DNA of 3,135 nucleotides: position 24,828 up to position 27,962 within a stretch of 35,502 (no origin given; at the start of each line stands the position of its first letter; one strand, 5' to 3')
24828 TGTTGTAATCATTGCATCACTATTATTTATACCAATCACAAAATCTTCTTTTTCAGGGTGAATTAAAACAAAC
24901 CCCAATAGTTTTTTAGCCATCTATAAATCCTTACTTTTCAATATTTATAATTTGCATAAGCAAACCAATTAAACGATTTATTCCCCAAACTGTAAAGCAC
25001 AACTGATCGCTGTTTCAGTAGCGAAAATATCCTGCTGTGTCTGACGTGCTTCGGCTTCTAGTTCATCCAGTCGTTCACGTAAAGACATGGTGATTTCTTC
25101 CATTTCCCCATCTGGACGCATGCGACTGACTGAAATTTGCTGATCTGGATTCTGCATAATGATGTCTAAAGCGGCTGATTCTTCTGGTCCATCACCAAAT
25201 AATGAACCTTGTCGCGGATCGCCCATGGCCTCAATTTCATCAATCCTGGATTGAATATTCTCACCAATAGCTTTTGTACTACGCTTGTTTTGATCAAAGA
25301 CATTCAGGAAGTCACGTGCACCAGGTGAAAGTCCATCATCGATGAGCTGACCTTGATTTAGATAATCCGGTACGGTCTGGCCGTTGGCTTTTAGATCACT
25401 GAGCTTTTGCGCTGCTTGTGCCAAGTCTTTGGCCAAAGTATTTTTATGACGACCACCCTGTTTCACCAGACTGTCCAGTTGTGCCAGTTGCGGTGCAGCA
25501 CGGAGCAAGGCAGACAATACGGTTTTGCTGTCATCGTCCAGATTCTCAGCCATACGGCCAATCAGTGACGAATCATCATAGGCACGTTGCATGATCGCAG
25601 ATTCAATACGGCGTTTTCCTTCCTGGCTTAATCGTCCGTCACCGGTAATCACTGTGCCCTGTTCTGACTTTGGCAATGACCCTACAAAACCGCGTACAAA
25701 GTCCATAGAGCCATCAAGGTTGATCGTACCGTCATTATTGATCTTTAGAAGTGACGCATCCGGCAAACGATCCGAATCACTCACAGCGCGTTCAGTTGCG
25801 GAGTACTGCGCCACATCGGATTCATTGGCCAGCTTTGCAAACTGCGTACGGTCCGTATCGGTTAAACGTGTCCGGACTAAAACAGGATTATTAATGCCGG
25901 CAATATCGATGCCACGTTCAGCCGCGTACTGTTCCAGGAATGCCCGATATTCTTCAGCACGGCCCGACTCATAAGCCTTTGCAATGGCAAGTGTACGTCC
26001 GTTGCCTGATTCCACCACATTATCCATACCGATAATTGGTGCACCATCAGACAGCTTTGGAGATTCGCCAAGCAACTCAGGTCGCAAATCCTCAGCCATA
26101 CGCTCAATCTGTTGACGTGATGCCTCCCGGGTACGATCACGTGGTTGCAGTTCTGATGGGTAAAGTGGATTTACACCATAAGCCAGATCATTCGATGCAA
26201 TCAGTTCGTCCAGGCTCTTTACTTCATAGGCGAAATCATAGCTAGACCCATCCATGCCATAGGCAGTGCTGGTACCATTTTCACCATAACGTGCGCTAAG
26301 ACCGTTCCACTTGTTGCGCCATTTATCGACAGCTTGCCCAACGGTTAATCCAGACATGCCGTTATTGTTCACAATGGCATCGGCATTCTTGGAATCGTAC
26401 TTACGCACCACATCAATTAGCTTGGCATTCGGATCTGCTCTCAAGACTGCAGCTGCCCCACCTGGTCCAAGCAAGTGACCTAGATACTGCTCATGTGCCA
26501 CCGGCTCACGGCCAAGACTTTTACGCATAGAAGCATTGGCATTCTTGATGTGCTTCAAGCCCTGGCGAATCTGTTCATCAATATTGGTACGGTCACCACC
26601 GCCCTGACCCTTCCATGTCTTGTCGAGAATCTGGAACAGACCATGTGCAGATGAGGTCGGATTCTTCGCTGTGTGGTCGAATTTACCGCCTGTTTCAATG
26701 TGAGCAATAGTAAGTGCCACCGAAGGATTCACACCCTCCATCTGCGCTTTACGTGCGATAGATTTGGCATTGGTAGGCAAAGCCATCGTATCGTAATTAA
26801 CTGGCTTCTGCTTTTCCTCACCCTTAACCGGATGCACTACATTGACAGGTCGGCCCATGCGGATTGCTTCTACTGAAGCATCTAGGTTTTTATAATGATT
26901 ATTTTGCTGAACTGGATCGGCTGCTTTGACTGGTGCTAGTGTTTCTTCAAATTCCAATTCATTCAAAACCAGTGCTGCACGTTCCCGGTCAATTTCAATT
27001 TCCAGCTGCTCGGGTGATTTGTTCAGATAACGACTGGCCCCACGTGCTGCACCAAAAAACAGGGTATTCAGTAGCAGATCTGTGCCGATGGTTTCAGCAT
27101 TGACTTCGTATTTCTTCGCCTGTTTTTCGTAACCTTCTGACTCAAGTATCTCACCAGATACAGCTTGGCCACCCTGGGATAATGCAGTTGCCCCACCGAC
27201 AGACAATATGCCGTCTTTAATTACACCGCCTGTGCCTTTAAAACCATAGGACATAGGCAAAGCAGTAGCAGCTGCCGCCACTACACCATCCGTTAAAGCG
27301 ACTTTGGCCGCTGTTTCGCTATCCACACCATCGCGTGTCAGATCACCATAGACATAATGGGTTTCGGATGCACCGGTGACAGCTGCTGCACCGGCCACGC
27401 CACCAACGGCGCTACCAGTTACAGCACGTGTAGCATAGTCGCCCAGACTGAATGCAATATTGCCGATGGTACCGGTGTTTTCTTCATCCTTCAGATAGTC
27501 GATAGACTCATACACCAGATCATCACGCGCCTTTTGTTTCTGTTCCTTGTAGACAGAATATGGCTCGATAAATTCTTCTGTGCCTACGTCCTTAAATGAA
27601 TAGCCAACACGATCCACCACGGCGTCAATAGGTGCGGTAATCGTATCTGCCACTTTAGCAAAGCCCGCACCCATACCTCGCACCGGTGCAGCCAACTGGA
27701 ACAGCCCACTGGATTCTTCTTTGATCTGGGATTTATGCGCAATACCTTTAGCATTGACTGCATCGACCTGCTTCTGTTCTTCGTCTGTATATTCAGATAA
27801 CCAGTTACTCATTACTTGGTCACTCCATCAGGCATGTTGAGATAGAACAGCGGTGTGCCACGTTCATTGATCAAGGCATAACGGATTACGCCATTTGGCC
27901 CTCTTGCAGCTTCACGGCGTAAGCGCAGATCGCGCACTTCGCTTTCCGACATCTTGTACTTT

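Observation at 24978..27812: Ejection protein combining a membrane-active region, an SLT lytic transglycosylase and a ParB/Srx-like domain (polyvalent-protein architecture)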

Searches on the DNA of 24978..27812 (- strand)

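Call 7: search_dna_similar(query=window:24978-27812:-, collection=phages, mode=near, max_rows=25)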
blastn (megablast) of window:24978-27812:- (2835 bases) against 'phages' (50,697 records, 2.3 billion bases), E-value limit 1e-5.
No match.
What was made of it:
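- Tried and rejected: Megablast of the gene against 50,697 phage records found no nucleotide-level relative (call 7).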

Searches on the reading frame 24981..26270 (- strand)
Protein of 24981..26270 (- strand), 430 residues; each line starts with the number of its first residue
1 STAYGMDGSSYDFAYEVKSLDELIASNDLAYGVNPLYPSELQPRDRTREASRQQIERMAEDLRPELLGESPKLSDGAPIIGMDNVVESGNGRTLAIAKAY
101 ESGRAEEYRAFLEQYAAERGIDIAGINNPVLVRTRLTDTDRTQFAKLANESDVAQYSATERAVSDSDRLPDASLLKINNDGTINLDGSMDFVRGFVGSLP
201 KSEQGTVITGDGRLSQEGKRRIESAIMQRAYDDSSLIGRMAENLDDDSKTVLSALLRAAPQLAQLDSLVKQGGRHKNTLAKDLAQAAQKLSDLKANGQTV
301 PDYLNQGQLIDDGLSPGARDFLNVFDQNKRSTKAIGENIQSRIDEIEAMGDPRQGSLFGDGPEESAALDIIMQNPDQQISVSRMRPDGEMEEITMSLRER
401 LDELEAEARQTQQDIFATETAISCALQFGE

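Call 40: search_protein_representatives(protein=window:24981-26270:-)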
Query: 430 residues. Proteins with E-value up to 0.001 (for the whole library): 5506; up to 1e-10: 4250; up to 1e-30: 2600. The best 150 are listed.
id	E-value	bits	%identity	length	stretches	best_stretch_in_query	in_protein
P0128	1.8e-221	751.7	81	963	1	2-430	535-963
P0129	7.5e-193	657.5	73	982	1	1-429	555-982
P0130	2.1e-190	649.4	70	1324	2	1-361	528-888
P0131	2.6e-123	428.6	53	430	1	4-429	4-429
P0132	6.6e-120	417.4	52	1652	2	2-361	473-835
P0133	3.1e-119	415.1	53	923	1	2-429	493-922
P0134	8.4e-97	341.3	52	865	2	217-430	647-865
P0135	2.1e-90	320.2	42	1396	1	7-427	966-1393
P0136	2.5e-90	320.0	47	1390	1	15-361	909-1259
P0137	6.9e-90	318.5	44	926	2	8-409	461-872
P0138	5.6e-89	315.5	47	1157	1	21-366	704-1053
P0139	4.6e-88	312.5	44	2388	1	3-380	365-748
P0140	5.6e-88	312.3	46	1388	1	14-390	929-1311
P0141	8.6e-88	311.7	44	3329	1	3-375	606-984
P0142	1.1e-87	311.3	47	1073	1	21-366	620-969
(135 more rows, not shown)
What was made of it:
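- The module occurs in about 5,500 clusters at 50% identity, inside proteins of up to 5,217 aa (call 40).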

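Call 46: search_solved_structures(query=A1, max_evalue=10, show_alignments=3)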
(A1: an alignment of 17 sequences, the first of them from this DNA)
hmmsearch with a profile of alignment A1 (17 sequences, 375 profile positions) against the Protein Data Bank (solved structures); distinct sequences matched with E-value up to 10: 6.
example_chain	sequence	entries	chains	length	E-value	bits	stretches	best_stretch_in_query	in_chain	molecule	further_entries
36lx_A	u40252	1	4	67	0.13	14.4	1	323-371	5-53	MB03-ds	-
8tlp_A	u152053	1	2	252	0.77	11.8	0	336-365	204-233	D_3_633_8x, no peptide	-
4egy_A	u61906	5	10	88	0.78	11.8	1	303-348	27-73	Arabinose metabolism transcriptional repressor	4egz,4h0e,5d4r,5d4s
9r1o_A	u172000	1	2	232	1.4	11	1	258-351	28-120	sc-apCC-6-DPH-NR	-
8c3w_A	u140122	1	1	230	1.7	10.7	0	266-356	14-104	dnHEM1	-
4yxx_A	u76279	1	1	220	4.1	9.4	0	269-358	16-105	dTor_6x35L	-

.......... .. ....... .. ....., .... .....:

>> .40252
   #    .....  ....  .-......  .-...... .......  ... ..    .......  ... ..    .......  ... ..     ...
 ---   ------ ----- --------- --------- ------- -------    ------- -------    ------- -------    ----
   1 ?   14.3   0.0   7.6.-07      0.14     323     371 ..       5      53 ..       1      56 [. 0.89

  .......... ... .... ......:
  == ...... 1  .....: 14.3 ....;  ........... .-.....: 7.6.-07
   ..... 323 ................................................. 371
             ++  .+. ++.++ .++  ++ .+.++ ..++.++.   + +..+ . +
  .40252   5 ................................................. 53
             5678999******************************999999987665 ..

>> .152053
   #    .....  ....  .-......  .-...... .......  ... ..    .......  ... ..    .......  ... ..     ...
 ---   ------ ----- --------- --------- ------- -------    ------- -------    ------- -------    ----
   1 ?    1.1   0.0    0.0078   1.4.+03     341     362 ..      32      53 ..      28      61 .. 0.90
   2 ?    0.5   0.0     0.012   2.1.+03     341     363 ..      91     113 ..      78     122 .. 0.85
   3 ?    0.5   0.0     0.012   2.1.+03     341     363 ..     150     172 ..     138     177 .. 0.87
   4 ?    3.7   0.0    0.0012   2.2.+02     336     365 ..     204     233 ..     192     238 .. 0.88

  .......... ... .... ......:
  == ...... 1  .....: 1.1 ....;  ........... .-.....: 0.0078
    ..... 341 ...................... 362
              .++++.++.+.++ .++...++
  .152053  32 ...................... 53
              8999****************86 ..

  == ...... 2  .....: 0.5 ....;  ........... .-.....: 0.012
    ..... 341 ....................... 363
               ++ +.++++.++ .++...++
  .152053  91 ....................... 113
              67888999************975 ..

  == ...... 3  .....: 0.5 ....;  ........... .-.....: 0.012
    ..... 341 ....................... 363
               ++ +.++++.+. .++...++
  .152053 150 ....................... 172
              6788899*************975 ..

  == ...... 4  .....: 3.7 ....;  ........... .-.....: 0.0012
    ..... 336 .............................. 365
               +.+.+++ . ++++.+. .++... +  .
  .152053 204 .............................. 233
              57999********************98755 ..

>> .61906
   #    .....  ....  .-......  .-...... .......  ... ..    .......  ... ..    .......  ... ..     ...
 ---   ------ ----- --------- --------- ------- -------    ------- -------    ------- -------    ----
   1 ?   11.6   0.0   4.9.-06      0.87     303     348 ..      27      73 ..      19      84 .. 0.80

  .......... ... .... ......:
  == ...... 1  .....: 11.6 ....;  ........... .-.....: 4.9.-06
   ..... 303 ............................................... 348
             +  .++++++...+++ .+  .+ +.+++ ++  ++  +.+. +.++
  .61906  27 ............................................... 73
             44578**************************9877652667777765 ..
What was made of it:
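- The profile finds no PDB sequence (call 46).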

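Call 47: find_homologous_proteins(query=A1, max_evalue=1e-10)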
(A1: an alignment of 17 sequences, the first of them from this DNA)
Query A1 (17 sequences) (371 aa, profile of the alignment): 192 proteins with E <= 1e-10 among 8000 candidates; the best 120 are listed.
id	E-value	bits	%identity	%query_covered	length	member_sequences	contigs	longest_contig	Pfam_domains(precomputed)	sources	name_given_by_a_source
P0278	4.4e-143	495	82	100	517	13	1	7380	PF18763.8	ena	-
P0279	1.7e-142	493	81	100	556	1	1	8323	PF18763.8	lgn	-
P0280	6.2e-142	491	84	100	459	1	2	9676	PF18763.8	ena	-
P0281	1.4e-141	490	85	100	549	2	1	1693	PF18763.8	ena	-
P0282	5.7e-141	488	44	98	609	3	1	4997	PF18763.8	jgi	jgi:hypothetical protein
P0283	8.3e-141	487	77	100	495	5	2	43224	PF18763.8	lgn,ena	-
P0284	1.1e-140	487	76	100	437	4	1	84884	PF18763.8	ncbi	ncbi:lytic transglycosylase domain-containing protein, partial [Acinetobacter baumannii]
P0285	2.6e-140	486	83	100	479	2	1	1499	PF18763.8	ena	-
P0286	1.4e-139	483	76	100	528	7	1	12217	PF18763.8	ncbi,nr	ncbi:TPA: lytic transglycosylase domain-containing protein, partial [Acinetobacter baumannii]|nr:lyt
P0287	1.4e-139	483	76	100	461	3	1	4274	PF18763.8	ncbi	ncbi:lytic transglycosylase domain-containing protein, partial [Acinetobacter baumannii]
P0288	3.9e-139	482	46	93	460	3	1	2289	PF18763.8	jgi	jgi:hypothetical protein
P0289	7.1e-139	481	42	95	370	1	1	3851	PF18763.8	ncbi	-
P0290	8.3e-138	477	82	100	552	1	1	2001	PF18763.8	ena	-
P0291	2.4e-137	476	45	98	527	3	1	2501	PF18763.8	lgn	-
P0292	6.8e-137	474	44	98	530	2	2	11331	PF18763.8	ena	-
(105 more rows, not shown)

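Call 50: search_protein_families(library=pfam, proteins=[P0130, P0132, P0133, P0135, P0137, P0139], max_evalue=0.001)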
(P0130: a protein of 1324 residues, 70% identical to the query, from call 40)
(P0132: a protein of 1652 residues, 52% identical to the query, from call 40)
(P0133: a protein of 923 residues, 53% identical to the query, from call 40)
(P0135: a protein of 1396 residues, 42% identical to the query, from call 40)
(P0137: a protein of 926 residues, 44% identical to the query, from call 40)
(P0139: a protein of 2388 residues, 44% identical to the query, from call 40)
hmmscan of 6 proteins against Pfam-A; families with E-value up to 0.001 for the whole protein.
P0130 (1324 aa): 5 families
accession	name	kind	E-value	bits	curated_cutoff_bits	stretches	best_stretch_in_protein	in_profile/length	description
PF18763.7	ddrB-ParB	-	1e-38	132.6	27.6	1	534-662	2-120/121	ddrB-like ParB superfamily domain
PF13508.13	Acetyltransf_7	-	7.8e-07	29.8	27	1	990-1069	10-84/84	Acetyltransferase (GNAT) domain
PF14542.12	Acetyltransf_CG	-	0.00022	21.7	30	1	993-1045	10-62/80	GCN5-related N-acetyl-transferase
PF00583.31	Acetyltransf_1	-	0.00023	21.9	20.7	1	995-1067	45-116/116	Acetyltransferase (GNAT) family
PF13673.13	Acetyltransf_10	-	0.00024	21.5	23.6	1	991-1072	39-111/128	Acetyltransferase (GNAT) domain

P0132 (1652 aa): 3 families
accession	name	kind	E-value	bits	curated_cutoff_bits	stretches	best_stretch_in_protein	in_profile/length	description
PF18853.6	LPD37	-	1.6e-51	175.6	27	1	920-1158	3-241/243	Large polyvalent protein associated domain 37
PF18763.7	ddrB-ParB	-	2.4e-34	118.5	27.6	1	479-609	3-120/121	ddrB-like ParB superfamily domain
PF18760.7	ART-PolyVal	-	9.1e-17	62.6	31.2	1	1230-1402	1-139/140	ADP-Ribosyltransferase in polyvalent proteins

P0133 (923 aa): 1 family
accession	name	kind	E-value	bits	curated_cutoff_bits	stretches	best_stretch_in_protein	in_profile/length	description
PF18763.7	ddrB-ParB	-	1.1e-34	119.6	27.6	1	498-630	2-121/121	ddrB-like ParB superfamily domain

P0135 (1396 aa): 2 families
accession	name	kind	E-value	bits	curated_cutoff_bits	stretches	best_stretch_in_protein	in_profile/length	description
PF18763.7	ddrB-ParB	-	9.6e-38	129.5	27.6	1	966-1097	2-120/121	ddrB-like ParB superfamily domain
PF06414.18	Zeta_toxin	-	7.9e-08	32.4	22.3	1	472-566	97-186/199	Zeta toxin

P0137 (926 aa): 2 families
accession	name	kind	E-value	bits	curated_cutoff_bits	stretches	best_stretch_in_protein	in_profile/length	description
PF18763.7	ddrB-ParB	-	7e-37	126.7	27.6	1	460-591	2-120/121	ddrB-like ParB superfamily domain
PF18760.7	ART-PolyVal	-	1e-15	59.1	31.2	1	309-386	1-72/140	ADP-Ribosyltransferase in polyvalent proteins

P0139 (2388 aa): 4 families
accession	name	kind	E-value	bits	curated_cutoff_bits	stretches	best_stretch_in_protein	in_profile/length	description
PF18763.7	ddrB-ParB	-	1.3e-35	122.6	27.6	1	369-503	2-120/121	ddrB-like ParB superfamily domain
PF18799.6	LPD5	-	1.4e-20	74.5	27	1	1455-1573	30-144/144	Large polyvalent protein-associated domain 5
PF18760.7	ART-PolyVal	-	2.3e-17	64.5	31.2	1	2152-2294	1-140/140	ADP-Ribosyltransferase in polyvalent proteins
PF18796.6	LPD1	-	8.4e-15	55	27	1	1769-1846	2-76/78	Large polyvalent protein-associated domain 1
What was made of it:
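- The same module is found in thousands of unrelated polyvalent proteins with enzymatic partners (calls 40, 50).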

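Call 59: predict_structure(alignment_id=A2)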
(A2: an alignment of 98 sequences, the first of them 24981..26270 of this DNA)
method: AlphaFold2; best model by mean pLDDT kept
length: 430 residues; sequences in the alignment: 98
mean_pLDDT: 89.7   pTM: 0.70
mean pLDDT of the five models: 89.7, 88.8, 87.7, 86.9, 85.6
residues with pLDDT >= 90: 283; 70-90: 121; 50-70: 24; < 50: 2
segments of 3 or more residues with pLDDT < 50: none
pLDDT, mean of each block of 10 residues (from residue 1): 91 97 94 92 75 91 94 94 96 96 97 96 96 97 88 74 92 92 93 94 90 93 95 89 84 95 94 93 96 93 83 93 96 96 94 67 61 86 89 90 84 82 74
secondary structure, 60 per line:
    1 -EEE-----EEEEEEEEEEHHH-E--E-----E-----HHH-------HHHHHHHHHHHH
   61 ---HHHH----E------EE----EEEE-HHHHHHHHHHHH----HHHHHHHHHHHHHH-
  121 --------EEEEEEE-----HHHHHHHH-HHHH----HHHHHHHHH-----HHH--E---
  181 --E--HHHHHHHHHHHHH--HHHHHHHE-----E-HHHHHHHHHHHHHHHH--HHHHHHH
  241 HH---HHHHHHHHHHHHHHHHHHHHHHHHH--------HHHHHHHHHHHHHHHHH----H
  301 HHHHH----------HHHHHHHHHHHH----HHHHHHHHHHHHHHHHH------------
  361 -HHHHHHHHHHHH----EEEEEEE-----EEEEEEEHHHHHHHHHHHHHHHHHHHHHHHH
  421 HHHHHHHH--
elements in order: E2-4 E10-19 H49-60 H64-67 E85-88 H90-101 H106-119 E129-135 H141-148 H150-153 H158-166 H186-198 H201-207 H216-231 H234-242 H246-270 H279-295 H300-305 H316-327 H332-348 H362-373 E378-384 E390-396 H397-428
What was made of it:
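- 25173..25865 (-): Helical extension of the DdrB module, residues 650-880. Together with the ParB domain it forms the conserved unit of about 360 aa, which is homologous to P1 DdrB residues 37-424. The helices are modelled with high confidence (call 59).
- Checked: The 'further ~300-aa helical region' is real: the AlphaFold2 model of residues 515-944 has mean pLDDT 89.7 (call 59).
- The module is largely helical (call 59).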

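Call 61: fold_search(model_id=the predicted structure, library=pdb)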
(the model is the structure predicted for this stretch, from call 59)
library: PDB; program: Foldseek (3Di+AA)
matches with E <= 10: 170; with E <= 0.001: 0
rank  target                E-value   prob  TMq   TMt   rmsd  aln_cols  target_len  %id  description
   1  7ol9_B                1.0e-01  0.54  0.16  0.32  17.3       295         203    9  Crystal structure of C-terminally truncated Bacillus subtilis nucleoid occlusion protein (Noc) complexed to the Noc-bi (released 2022-03-09)
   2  7nfu_B                3.4e-01  0.54  0.24  0.41  11.6       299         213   10  Crystal structure of C-terminally truncated Geobacillus thermoleovorans nucleoid occlusion protein Noc (released 2021-02-17)
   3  5zih_A                4.6e-01  0.09  0.11  0.14  19.3       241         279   11  Crystal structure of the red light-activated channelrhodopsin Chrimson. (released 2018-11-21)
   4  3dad_A                5.1e-01  0.10  0.14  0.16  17.9       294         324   14  Crystal structure of the N-terminal regulatory domains of the formin FHOD1 (released 2008-09-16)
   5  6n4n_F                1.0e+00  0.16  0.17  0.29  13.6       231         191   10  Crystal structure of the designed protein DNCR2/danoprevir/NS3a complex (released 2019-09-11)
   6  3h2u_A                1.0e+00  0.10  0.10  0.18  13.5       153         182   11  Human raver1 RRM1, RRM2, and RRM3 domains in complex with human vinculin tail domain Vt (released 2009-07-28)
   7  2e01                  1.0e+00  0.05  0.09  0.09  22.6       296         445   12  Crystal structure of H369A mutant of yeast bleomycin hydrolase (released 2007-08-14)
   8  9fx3_A                1.2e+00  0.03  0.09  0.05  19.6       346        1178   12  Structure of active human CD109 (released 2025-03-19)
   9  2e00                  1.3e+00  0.07  0.09  0.09  13.7       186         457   13  Crystal structure of N392L mutant of yeast bleomycin hydrolase (released 2007-11-06)
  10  2dzy                  1.3e+00  0.05  0.11  0.10  19.3       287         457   14  Crystal structure of N392A mutant of yeast bleomycin hydrolase (released 2007-08-14)
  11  3h2u_C                1.4e+00  0.08  0.10  0.18  14.6       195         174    9  Human raver1 RRM1, RRM2, and RRM3 domains in complex with human vinculin tail domain Vt (released 2009-07-28)
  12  5l0d_D                1.4e+00  0.07  0.10  0.17  15.5       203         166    9  Human Metavinculin(residues 959-1130) in complex with PIP2 (released 2016-08-31)
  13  5k3h_A                1.4e+00  0.03  0.09  0.07  29.2       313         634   12  Crystals structure of Acyl-CoA oxidase-1 in Caenorhabditis elegans, Apo form-II (released 2016-08-24)
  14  4dmb_B                1.4e+00  0.04  0.08  0.14  17.2       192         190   15  X-ray structure of human hepatitus C virus NS5A-transactivated protein 2 at the resolution 1.9A, Northeast Structural  (released 2012-04-04)
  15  2e02                  1.5e+00  0.05  0.09  0.09  13.9       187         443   15  Crystal structure of H369L mutant of yeast bleomycin hydrolase (released 2007-08-14)
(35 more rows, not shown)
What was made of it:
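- On ParB/sulfiredoxin (ParB/Srx) fold superfamily: For the whole module, Noc is the top hit at E=0.1 (call 61).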

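Call 64: fold_search(model_id=the predicted structure, library=viral)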
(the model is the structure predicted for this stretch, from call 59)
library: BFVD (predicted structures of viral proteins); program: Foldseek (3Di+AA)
matches with E <= 10: 405; with E <= 0.001: 13
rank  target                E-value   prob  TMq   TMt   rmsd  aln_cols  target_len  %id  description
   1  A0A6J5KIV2            2.2e-24  1.00  0.76  0.30   5.6       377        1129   32  DdrB-like domain-containing protein [uncultured Caudovirales phage]
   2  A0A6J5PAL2            1.1e-20  1.00  0.43  0.24  18.4       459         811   28  DdrB-like domain-containing protein [uncultured Caudovirales phage]
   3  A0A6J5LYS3            2.5e-20  1.00  0.35  0.19  25.9       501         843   27  DdrB-like domain-containing protein [uncultured Caudovirales phage]
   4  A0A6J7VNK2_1          2.8e-18  1.00  0.39  0.14  16.4       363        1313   28  Uncharacterized protein [uncultured Caudovirales phage]
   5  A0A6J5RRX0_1          9.3e-16  1.00  0.43  0.20  18.6       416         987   25  Large polyvalent protein associated domain-containing protein [uncultured Caudovirales phage]
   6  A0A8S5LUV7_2          1.3e-14  1.00  0.41  0.21  23.5       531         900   21  Crystallin beta/gamma motif-containing protein [Podoviridae sp. ctrub15]
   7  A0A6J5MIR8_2          1.7e-14  1.00  0.40  0.23  16.9       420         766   23  LT_GEWL domain containing protein [uncultured Caudovirales phage]
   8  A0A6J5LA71            1.7e-13  1.00  0.33  0.20  20.0       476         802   21  DdrB-like domain-containing protein [uncultured Caudovirales phage]
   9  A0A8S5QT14            3.4e-13  1.00  0.57  0.24   7.1       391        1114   25  ParB ddrB-like ParB superfamily domain [Podoviridae sp. cta463]
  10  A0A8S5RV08            1.0e-12  1.00  0.60  0.37   9.6       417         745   18  (no name in the UniProt tables at hand)
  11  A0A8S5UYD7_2          1.4e-11  1.00  0.47  0.16  16.1       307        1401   25  Chromatin remodeling complex ATPase [Phage sp. ctKtV17]
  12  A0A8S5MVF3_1          9.2e-11  1.00  0.32  0.12   2.2       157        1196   39  DNA methylase [Caudovirales sp. ctUL28]
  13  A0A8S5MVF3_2          2.3e-08  1.00  0.44  0.16  10.3       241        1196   24  DNA methylase [Caudovirales sp. ctUL28]
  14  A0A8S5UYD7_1          1.7e-03  1.00  0.23  0.07   0.9       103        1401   40  Chromatin remodeling complex ATPase [Phage sp. ctKtV17]
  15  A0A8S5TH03            3.7e-02  0.63  0.14  0.29  19.9       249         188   10  ParB protein [Siphoviridae sp. ct6Ob18]
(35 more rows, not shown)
